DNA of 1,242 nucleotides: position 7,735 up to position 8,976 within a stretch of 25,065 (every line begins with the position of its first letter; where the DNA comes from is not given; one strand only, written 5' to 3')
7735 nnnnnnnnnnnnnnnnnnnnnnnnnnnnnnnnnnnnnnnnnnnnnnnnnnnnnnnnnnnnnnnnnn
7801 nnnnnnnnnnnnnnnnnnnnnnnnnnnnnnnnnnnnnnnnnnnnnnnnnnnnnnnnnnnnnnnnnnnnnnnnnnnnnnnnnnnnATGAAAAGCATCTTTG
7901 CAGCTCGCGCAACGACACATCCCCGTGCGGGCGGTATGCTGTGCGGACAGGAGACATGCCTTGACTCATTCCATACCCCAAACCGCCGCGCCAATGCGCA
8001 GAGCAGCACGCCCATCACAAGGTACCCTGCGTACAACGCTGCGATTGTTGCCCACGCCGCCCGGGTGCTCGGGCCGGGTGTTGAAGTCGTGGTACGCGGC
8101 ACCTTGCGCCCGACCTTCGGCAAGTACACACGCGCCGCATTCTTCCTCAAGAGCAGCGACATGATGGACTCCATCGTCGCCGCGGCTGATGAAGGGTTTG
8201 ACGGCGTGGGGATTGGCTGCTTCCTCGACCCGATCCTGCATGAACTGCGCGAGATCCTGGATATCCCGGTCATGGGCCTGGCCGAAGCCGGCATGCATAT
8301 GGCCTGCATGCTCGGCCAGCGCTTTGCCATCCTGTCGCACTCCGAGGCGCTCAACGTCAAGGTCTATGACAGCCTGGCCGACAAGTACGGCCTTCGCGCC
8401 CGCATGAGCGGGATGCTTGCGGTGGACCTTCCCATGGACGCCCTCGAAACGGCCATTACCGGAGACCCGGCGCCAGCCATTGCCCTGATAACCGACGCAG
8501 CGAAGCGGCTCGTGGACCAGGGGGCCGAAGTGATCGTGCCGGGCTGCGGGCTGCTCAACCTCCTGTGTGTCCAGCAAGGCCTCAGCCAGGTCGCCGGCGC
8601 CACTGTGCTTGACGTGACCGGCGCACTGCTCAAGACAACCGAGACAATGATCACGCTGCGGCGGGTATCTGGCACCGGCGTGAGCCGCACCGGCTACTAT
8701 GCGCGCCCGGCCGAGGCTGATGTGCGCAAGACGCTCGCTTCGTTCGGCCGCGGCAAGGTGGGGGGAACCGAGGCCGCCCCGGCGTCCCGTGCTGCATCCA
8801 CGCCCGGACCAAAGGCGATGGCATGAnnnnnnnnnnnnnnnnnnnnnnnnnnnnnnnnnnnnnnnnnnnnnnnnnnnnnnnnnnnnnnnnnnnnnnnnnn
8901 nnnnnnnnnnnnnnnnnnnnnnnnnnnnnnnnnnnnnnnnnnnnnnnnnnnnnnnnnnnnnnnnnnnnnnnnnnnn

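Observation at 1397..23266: Uncharacterised ~22 kb multi-operon CoA-dependent catabolic supercluster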

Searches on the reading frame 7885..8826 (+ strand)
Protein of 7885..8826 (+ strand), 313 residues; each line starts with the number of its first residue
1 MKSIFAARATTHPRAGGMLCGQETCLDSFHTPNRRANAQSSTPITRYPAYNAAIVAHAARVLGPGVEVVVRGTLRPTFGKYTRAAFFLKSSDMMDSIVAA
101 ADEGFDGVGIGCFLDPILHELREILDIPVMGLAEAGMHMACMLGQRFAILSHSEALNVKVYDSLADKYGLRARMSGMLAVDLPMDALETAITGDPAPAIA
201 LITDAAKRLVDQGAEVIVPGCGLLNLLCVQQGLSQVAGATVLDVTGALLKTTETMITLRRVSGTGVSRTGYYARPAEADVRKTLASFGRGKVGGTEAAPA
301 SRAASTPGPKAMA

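Call 10: search_protein_families(library=ncbifam, proteins=[window:7885-8826:+], max_evalue=0.00001)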
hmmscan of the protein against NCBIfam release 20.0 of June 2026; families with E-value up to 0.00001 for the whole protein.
window:7885-8826:+ (313 aa): 0 families

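Call 16: search_solved_structures(query=window:7885-8826:+, max_evalue=0.00001)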
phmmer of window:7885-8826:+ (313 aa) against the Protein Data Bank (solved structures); distinct sequences matched with E-value up to 0.00001: 5.
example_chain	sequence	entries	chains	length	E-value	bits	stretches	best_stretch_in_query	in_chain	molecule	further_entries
3qvj_A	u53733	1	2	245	5.4e-18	68.8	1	53-260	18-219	Putative hydantoin racemase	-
3qvk_A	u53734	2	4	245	3e-15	59.8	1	53-260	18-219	Putative hydantoin racemase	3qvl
5lfd_A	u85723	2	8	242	3.8e-10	43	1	53-275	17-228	Allantoin racemase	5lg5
9qbx_A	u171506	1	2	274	6.8e-09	38.9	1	91-279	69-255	Epimerase opaE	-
2eq5_A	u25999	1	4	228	3e-08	36.8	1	102-245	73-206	228aa long hypothetical hydantoin racemase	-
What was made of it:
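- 7936..8826 (+): Core: two-cysteine racemase/epimerase with a 10-bp deletion behind the native ATG (7994). Closest solved structure is hydantoin racemase 3qvj (call 16).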
